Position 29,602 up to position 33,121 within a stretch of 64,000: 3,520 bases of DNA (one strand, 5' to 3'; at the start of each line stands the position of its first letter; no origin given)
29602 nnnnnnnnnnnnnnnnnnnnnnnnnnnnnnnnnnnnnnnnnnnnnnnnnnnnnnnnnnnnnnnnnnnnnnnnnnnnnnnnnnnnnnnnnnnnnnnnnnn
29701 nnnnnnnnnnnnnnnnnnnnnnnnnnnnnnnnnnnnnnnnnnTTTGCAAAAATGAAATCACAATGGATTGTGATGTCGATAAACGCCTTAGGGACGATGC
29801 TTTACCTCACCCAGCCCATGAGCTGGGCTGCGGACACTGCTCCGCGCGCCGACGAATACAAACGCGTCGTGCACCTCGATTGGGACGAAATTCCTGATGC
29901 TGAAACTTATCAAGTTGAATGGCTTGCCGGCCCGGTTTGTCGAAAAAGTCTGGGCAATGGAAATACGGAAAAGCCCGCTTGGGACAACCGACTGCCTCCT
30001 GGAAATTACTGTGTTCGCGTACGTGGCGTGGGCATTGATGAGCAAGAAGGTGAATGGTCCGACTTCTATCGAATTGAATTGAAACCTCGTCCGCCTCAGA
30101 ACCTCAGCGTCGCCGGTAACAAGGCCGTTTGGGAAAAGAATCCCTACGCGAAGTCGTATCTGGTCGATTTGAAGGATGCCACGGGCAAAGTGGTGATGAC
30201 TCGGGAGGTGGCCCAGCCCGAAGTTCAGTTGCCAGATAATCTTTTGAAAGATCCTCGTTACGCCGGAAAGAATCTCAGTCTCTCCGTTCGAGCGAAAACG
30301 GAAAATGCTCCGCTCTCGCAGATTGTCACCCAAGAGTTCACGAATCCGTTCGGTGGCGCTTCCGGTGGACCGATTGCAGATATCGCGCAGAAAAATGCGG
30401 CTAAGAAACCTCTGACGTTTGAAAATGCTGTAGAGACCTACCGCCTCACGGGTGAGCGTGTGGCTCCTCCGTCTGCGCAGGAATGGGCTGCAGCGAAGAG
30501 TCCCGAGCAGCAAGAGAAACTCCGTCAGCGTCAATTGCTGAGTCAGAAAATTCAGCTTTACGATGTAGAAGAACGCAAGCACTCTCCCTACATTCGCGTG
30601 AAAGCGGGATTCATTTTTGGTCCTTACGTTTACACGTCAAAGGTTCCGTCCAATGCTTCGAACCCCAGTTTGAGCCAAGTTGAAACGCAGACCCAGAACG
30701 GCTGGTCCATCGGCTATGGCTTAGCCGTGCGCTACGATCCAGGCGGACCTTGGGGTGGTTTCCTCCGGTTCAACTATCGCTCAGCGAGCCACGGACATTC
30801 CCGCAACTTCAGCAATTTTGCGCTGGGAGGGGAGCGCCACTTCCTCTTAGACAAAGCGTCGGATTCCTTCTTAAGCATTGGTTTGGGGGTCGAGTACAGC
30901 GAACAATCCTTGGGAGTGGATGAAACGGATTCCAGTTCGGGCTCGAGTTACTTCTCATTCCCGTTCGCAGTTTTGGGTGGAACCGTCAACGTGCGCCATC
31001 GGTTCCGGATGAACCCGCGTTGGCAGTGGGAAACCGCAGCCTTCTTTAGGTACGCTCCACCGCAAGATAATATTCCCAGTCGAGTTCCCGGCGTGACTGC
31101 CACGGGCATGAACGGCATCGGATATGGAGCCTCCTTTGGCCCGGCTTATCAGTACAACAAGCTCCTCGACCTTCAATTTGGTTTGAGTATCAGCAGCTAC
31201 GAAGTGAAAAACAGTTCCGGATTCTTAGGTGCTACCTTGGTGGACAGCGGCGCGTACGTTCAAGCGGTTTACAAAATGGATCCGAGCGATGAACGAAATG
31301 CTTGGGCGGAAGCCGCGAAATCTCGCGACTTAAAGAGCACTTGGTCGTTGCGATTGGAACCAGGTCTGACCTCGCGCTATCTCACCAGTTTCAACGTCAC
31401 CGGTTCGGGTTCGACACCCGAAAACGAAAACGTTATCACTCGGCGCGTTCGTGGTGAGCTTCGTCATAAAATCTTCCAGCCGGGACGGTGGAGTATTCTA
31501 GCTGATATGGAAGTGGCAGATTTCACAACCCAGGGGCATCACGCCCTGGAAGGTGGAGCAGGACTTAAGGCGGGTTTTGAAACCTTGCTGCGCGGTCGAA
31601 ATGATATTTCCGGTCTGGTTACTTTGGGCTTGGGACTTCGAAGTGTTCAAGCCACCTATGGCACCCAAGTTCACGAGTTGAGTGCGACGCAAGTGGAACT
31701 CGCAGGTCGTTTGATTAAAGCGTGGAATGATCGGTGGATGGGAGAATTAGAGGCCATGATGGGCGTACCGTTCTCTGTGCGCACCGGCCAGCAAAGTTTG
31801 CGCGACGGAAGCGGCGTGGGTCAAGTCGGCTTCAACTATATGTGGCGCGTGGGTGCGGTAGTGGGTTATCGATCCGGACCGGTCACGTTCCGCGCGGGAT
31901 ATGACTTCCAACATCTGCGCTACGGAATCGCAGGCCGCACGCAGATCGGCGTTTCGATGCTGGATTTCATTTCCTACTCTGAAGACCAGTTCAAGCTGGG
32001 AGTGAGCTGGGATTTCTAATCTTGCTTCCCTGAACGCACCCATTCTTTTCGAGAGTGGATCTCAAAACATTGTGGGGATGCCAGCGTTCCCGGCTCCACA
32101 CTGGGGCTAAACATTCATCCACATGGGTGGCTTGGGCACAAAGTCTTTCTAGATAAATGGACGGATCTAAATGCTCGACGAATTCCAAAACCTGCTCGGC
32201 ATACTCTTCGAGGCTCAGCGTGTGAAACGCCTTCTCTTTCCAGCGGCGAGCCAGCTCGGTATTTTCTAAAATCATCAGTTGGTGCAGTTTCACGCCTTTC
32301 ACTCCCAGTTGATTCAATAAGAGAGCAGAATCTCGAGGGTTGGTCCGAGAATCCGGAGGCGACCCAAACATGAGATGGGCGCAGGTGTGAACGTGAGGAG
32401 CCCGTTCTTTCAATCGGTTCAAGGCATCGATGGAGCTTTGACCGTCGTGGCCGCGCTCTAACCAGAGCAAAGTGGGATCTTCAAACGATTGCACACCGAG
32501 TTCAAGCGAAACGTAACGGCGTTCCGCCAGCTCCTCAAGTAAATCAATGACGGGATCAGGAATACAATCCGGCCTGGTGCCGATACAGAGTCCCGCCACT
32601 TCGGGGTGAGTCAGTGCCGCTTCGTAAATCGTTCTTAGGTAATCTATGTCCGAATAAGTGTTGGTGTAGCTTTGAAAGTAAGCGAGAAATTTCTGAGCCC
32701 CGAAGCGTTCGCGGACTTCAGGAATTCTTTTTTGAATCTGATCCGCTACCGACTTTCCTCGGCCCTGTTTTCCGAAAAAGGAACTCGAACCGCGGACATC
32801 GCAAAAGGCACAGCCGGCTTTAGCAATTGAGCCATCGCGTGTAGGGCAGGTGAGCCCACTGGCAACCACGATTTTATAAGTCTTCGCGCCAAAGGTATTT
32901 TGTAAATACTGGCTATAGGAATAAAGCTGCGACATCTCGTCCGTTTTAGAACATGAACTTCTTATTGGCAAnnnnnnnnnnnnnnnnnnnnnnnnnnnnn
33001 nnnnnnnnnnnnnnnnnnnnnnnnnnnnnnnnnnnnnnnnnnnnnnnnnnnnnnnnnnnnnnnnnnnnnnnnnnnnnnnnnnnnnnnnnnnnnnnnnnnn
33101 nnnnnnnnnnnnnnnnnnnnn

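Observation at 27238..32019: Two-gene envelope module sharing one Fn3-like repeat: an inner-membrane FecR-domain protein with six repeats and an outer-membrane barrel with two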

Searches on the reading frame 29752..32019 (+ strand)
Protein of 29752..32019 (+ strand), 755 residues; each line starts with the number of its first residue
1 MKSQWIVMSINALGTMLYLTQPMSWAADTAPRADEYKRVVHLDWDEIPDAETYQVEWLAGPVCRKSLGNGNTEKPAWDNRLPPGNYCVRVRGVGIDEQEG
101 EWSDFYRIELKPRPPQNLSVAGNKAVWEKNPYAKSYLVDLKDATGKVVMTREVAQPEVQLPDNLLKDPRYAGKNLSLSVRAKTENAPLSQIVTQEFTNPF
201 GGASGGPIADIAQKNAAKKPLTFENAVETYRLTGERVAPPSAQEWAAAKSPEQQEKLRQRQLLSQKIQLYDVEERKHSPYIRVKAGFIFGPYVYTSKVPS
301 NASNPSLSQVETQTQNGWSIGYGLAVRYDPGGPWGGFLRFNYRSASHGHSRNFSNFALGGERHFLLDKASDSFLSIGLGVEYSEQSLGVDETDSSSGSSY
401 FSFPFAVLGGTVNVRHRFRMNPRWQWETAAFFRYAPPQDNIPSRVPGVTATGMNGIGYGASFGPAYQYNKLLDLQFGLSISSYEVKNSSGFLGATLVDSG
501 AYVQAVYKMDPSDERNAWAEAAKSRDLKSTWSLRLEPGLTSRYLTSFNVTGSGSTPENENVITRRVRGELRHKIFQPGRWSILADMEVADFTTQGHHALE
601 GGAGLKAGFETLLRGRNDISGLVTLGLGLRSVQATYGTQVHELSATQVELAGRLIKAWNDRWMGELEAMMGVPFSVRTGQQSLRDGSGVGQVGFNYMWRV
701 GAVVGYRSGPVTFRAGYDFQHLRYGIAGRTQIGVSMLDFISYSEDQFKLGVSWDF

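Call 6: search_protein_families(library=pfam, proteins=[window:29752-32019:+], max_evalue=1)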
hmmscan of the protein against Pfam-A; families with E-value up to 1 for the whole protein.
window:29752-32019:+ (755 aa): 1 family
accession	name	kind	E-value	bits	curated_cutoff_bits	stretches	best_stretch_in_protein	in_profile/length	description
PF13505.12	OMP_b-brl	-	0.14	12.8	28.7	0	311-382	37-138/175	Outer membrane protein beta-barrel domain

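Call 7: search_protein_families(library=ncbifam, proteins=[window:29752-32019:+], max_evalue=1)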
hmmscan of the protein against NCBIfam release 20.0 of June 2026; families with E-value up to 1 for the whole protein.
window:29752-32019:+ (755 aa): 3 families
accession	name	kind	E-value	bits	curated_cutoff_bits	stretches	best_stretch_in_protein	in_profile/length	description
NF047756.1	LIC11435_fam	equivalog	0.0067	15.3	380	1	127-154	4-31/360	LIC11435 family protein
NF041539.1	choice_anch_R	domain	0.059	13.3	30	0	171-205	46-78/155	choice-of-anchor R domain-containing protein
NF047607.1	LBF_2017_Nterm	subfamily_domain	0.13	12.2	50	1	88-147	54-112/124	LBF_2017 N-terminal domain-containing protein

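Call 11: find_homologous_proteins(query=window:29752-32016:+)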
Query window:29752-32016:+ (755 aa): 1 proteins with E <= 0.001 among 8000 candidates.
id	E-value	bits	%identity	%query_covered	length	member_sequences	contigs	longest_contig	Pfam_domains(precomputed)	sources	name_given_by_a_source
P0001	0.0e+0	1746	100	100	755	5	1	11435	-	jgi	jgi:hypothetical protein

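Call 23: find_homologous_proteins(query=A1)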
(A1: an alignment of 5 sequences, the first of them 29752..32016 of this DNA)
Query A1 (5 sequences) (755 aa, profile of the alignment): 2 proteins with E <= 0.001 among 8000 candidates.
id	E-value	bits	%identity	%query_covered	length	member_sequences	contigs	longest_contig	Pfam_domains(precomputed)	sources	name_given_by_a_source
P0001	0.0e+0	1093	100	100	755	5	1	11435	-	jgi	jgi:hypothetical protein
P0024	4.1e-4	37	31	14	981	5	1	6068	PF25788.3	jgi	jgi:hypothetical protein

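Call 39: search_solved_structures(query=A1, max_evalue=10)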
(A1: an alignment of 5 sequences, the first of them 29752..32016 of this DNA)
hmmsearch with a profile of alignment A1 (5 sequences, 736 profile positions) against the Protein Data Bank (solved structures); distinct sequences matched with E-value up to 10: 7.
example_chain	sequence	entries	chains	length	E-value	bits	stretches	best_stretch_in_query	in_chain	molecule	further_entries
9l9p_S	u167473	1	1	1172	0.00047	21.9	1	26-90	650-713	Putative tail fiber protein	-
9bhx_A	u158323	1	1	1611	0.23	13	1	64-108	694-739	Protein sevenless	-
9bfp_A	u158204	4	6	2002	0.3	12.7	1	64-108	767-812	Protein sevenless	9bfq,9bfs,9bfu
5j7k_A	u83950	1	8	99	0.51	11.9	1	97-131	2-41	FN3con-a-lys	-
1p4t_A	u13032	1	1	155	1.4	10.5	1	278-417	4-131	outer membrane protein NspA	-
29rt_B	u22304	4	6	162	1.6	10.2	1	66-95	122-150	Insulin receptor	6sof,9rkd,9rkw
7qid_B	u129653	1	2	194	2.1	9.9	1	66-94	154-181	Isoform Short of Insulin receptor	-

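Call 40: search_protein_representatives(protein=window:29752-32016:+)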
Query: 755 residues. Proteins with E-value up to 0.001 (for the whole library): 82; up to 1e-10: 16; up to 1e-30: 14. The best 82 are listed.
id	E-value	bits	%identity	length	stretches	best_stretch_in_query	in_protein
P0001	0.0e+00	1745.5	100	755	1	1-755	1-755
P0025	4.9e-106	372.1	36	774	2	216-752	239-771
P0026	3.6e-92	326.3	35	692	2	219-753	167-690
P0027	2.4e-83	297.1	31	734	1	25-752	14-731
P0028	1.3e-73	265.0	37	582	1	23-557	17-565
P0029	2.0e-66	241.2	33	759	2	215-728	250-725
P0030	1.4e-62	228.4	33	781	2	219-582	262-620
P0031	7.0e-58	212.9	32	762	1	32-751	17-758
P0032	2.1e-57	211.3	28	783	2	221-753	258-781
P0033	2.0e-56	208.1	29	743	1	32-753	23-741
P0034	5.6e-43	163.6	30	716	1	30-682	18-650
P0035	1.8e-40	155.3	29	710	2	31-193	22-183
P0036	2.6e-39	151.5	25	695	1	31-679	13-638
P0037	1.3e-33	132.7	27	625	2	220-754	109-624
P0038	6.6e-15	70.8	30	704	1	31-189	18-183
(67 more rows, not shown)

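Call 54: predict_structure(alignment_id=A2)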
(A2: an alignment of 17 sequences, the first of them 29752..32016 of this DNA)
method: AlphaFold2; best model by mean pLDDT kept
length: 755 residues; sequences in the alignment: 17
mean_pLDDT: 83.4   pTM: 0.59
mean pLDDT of the five models: 83.4, 82.3, 81.8, 80.4, 80.0
residues with pLDDT >= 90: 358; 70-90: 280; 50-70: 66; < 50: 51
segments of 3 or more residues with pLDDT < 50: 1-29, 202-218, 394-396
pLDDT, mean of each block of 10 residues (from residue 1): 33 36 37 80 90 93 86 93 93 90 93 90 89 94 88 93 82 88 90 84 40 43 77 76 90 89 85 68 92 88 57 89 89 90 80 91 83 93 84 54 85 95 94 91 57 92 93 94 90 91 91 72 85 95 80 69 94 82 96 88 96 83 96 83 94 91 92 91 79 87 93 94 88 81 92 94
secondary structure, 60 per line:
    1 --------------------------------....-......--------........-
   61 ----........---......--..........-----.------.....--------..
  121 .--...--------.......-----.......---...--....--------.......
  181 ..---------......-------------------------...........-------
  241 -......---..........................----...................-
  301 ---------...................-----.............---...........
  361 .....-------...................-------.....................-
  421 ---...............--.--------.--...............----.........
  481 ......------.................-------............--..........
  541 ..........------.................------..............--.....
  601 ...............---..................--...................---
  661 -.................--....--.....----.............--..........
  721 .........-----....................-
elements in order (helices of 4 or more, strands of 3 or more residues): H33-36 E38-43 E52-59 E65-72 E76-81 E84-93 E106-110 E119-121 E124-126 E135-141 E147-153 E157-159 H162-165 E174-182 E192-197 H223-233 H242-247 H251-276 E281-299 E310-328 E334-346 E350-365 E373-391 E399-419 E424-438 E453-467 E472-486 E493-509 H517-528 E531-550 E557-573 E580-593 E596-612 E619-636 E639-657 E662-678 H681-684 E687-691 E696-708 E711-729 E735-754

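Call 55: predict_structure(protein=window:29752-32016:+)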
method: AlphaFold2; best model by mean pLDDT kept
length: 755 residues; sequences in the alignment: 1
mean_pLDDT: 38.7   pTM: 0.23
mean pLDDT of the five models: 38.7, 31.6, 30.5, 30.1, 29.8
residues with pLDDT >= 90: 0; 70-90: 41; 50-70: 91; < 50: 623
segments of 3 or more residues with pLDDT < 50: 1-55, 63-81, 91-98, 111-126, 184-218, 274-607, 609-755
pLDDT, mean of each block of 10 residues (from residue 1): 29 35 29 36 42 49 47 43 55 47 53 42 48 63 68 58 51 58 47 44 34 43 68 64 81 81 74 40 26 26 30 29 32 33 27 28 33 31 32 30 28 28 24 23 25 24 23 26 26 29 31 41 35 30 33 39 41 31 29 35 47 44 45 37 39 44 40 33 35 33 27 25 24 25 27 23
secondary structure, 60 per line:
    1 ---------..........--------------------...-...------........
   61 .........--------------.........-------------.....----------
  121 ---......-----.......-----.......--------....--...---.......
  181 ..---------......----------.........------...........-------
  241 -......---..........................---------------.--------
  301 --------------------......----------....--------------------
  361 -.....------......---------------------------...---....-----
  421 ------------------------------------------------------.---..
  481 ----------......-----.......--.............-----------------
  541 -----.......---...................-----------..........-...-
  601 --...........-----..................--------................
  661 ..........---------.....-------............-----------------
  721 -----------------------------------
elements in order (helices of 4 or more, strands of 3 or more residues): H10-19 E40-42 E53-59 H60-69 E84-92 E106-110 H124-129 E135-141 E147-153 H162-165 E174-182 E192-197 H208-216 H223-233 H242-247 H251-276 E321-326 E337-340 E362-366 E373-378 E406-408 E412-415 E491-496 E502-508 H511-523 E546-552 H556-574 H586-595 H603-613 H619-636 H645-670 H680-684 H692-703

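Call 77: find_encoding_contigs(protein=P0025, flank=8000, max_places=2)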
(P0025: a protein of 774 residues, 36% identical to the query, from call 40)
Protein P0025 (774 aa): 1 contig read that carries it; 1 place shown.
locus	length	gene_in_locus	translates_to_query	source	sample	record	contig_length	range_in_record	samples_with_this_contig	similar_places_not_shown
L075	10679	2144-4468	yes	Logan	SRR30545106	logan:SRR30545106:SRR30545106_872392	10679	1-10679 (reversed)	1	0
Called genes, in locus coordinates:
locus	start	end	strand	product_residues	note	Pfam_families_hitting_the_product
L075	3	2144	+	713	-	?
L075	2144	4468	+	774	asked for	PF10895:DUF2715 (faint)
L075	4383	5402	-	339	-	PF04055:Radical_SAM, PF16199:Radical_SAM_C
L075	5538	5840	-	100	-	PF05635:23S_rRNA_IVP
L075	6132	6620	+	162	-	-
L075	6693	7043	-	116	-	-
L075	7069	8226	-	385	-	PF01098:FTSW_RODA_SPOVE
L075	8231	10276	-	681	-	PF03717:PBP_dimer, PF00905:Transpeptidase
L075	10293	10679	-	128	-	?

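Call 78: find_encoding_contigs(protein=P0037, flank=8000, max_places=2)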
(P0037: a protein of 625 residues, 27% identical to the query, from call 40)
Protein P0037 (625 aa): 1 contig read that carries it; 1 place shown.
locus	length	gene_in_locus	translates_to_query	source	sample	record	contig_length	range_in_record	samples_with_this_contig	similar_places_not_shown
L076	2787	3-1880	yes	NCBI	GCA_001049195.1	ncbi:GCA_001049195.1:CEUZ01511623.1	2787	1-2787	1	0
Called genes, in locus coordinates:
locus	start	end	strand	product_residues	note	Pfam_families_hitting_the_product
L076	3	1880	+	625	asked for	?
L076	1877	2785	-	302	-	PF01098:FTSW_RODA_SPOVE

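Call 79: find_encoding_contigs(protein=P0034, flank=8000, max_places=2)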
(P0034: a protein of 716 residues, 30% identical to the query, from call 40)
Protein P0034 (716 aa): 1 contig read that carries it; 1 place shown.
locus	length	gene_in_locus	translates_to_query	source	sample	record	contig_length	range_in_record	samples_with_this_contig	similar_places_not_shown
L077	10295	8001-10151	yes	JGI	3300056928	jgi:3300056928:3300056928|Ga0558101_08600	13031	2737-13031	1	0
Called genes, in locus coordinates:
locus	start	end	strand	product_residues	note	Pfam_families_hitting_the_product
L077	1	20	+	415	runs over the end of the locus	PF21016:RlmN_N, PF04055:Radical_SAM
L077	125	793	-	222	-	-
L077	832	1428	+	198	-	PF04367:DUF502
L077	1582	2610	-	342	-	PF01040:UbiA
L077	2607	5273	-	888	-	PF02743:dCache_1, PF00672:HAMP, PF00211:Guanylate_cyc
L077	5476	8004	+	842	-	PF04773:FecR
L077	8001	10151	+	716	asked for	-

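Call 92: fold_search(model_id=the predicted structure, library=pdb)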
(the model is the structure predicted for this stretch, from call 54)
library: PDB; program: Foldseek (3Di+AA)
matches with E <= 10: 1008; with E <= 0.001: 286
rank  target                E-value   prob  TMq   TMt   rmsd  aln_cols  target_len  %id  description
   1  3pf1_A                4.6e-09  1.00  0.13  0.20  22.3       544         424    8  E. coli FadL Asp348Ala mutant (released 2011-05-25)
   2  3dwn_A                4.7e-08  1.00  0.14  0.21  24.9       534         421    9  Crystal structure of the long-chain fatty acid transporter FadL mutant A77E/S100R (released 2008-12-16)
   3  2r4l_C                6.5e-08  1.00  0.13  0.21  23.3       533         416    9  Crystal structure of the long-chain fatty acid transporter FadL mutant P34A (released 2008-09-16)
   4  3pgs_A                9.9e-08  1.00  0.14  0.21  23.6       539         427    8  Phe3Gly mutant of EcFadL (released 2011-05-25)
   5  1k24                  1.2e-07  1.00  0.25  0.69   5.6       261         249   12  Crystal Structure of the OpcA Outer Membrane Adhesin/Invasin from Neisseria meningitidis (released 2002-03-27)
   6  3pgu                  1.3e-07  1.00  0.16  0.27  23.0       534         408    7  Phe3Glu mutant of EcFadL (released 2011-05-25)
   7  3pgs_B                1.5e-07  1.00  0.13  0.21  25.1       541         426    8  Phe3Gly mutant of EcFadL (released 2011-05-25)
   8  2r8a_A                2.1e-07  1.00  0.16  0.28  23.2       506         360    8  Crystal structure of the long-chain fatty acid transporter FadL mutant delta N8 (released 2008-09-23)
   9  2r4n_A                2.4e-07  1.00  0.14  0.21  24.5       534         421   10  Crystal structure of the long-chain fatty acid transporter FadL mutant N33A (released 2008-09-16)
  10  2r88_A                2.6e-07  1.00  0.13  0.21  19.1       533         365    8  Crystal structure of the long-chain fatty acid transporter FadL mutant delta S3 kink (released 2008-09-23)
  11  1t16_A                2.8e-07  1.00  0.13  0.19  23.0       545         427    9  Crystal structure of the bacterial fatty acid transporter FadL from Escherichia coli (released 2004-06-15)
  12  2r4p_A                4.5e-07  1.00  0.13  0.21  22.3       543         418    9  Crystal structure of the long-chain fatty acid transporter FadL mutant G212E (released 2008-09-16)
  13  3dwo                  4.5e-07  1.00  0.12  0.19  27.5       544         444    9  Crystal structure of a Pseudomonas aeruginosa FadL homologue (released 2008-12-16)
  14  3wi4                  8.4e-07  0.99  0.09  0.18  23.8       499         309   10  Crystal structure of wild-type PorB from Neisseria meningitidis serogroup B (released 2014-01-01)
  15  2r4o_A                9.2e-07  1.00  0.13  0.20  24.0       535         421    8  Crystal structure of the long-chain fatty acid transporter FadL mutant delta NPA (released 2008-09-16)
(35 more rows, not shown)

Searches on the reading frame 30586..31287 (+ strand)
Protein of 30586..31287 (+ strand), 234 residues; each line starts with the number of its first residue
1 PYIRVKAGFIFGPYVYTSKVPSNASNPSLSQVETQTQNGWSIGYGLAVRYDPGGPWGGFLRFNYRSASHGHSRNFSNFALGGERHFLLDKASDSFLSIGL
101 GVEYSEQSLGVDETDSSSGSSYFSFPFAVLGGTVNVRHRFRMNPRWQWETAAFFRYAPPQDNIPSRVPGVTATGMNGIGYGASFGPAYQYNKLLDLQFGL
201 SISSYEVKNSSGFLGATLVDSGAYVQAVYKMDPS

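Call 97: search_protein_families(library=pfam, proteins=[window:30586-31287:+], max_evalue=5)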
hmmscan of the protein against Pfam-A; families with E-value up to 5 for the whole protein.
window:30586-31287:+ (234 aa): 2 families
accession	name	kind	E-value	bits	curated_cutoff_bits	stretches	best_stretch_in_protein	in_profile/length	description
PF13505.12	OMP_b-brl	-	0.048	14.3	28.7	1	33-104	37-138/175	Outer membrane protein beta-barrel domain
PF10677.15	DUF2490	-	0.088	13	29.8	1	46-155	7-109/186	Protein of unknown function (DUF2490)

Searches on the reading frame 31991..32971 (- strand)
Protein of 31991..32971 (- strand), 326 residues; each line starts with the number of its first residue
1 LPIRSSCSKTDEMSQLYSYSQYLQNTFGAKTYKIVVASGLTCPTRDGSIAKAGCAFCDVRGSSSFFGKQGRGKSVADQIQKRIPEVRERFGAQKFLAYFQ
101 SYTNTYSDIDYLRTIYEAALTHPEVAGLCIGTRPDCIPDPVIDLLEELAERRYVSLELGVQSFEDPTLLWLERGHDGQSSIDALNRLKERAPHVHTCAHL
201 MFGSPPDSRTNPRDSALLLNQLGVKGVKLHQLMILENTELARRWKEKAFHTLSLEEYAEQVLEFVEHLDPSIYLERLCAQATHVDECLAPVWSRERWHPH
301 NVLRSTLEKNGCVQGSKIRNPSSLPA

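Call 9: search_protein_families(library=pfam, proteins=[window:31991-32971:-], max_evalue=0.001)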
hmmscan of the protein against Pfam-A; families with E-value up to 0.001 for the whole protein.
window:31991-32971:- (326 aa): 2 families
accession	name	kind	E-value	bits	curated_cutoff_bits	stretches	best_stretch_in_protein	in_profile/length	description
PF16199.10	Radical_SAM_C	-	1.5e-19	70.3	31.9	1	224-308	1-84/85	Radical_SAM C-terminal domain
PF04055.27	Radical_SAM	-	1.1e-11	45.7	29.5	1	53-204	10-151/166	Radical SAM superfamily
